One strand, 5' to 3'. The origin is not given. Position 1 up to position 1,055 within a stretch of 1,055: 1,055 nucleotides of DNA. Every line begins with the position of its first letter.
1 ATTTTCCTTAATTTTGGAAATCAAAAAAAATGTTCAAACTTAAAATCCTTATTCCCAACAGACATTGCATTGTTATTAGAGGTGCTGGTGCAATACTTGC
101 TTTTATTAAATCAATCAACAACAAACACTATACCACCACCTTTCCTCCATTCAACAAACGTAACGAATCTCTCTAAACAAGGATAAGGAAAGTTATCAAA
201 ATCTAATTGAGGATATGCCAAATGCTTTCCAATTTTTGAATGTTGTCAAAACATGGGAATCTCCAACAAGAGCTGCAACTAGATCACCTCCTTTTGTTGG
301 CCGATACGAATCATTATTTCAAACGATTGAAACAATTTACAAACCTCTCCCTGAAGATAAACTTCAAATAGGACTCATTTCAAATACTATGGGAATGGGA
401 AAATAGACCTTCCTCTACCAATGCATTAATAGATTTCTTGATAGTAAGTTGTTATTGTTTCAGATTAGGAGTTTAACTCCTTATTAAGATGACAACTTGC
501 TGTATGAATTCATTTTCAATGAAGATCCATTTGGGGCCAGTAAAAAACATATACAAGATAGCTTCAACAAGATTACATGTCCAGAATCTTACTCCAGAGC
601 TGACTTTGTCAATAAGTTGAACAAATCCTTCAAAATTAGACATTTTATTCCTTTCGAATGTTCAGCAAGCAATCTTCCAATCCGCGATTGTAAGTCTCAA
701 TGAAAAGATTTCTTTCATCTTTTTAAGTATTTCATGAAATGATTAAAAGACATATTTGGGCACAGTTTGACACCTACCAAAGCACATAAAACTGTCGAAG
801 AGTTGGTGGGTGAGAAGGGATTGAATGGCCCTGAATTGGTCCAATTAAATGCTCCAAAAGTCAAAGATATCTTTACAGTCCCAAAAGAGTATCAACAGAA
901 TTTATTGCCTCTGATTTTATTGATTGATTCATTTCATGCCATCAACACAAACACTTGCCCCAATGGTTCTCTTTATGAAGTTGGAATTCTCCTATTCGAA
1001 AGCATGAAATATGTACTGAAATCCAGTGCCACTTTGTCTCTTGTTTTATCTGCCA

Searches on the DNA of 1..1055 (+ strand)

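Call 16: search_rna_families(source=window, threshold=evalue, max_evalue=1)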
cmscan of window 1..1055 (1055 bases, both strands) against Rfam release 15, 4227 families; matches with E-value up to 1: 2.
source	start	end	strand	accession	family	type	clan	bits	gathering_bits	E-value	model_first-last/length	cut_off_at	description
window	345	422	-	RF02172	RFPL3-AS1_2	Gene; lncRNA;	-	15.5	40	0.29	1-71/71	no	RFPL3 antisense RNA 1 conserved region 2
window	1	97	-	RF02099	rivX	Gene; sRNA;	-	15.4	100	0.25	1-107/248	3'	rivX sRNA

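Call 20: search_dna_similar(query=window:1-1055:+, collection=phages, mode=distant)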
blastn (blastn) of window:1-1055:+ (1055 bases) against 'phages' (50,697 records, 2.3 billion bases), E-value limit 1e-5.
No match.

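Call 21: search_dna_similar(query=window:1-1055:+, collection=plasmids, mode=distant)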
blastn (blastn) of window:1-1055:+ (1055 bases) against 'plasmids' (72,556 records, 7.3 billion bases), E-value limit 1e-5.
No match.
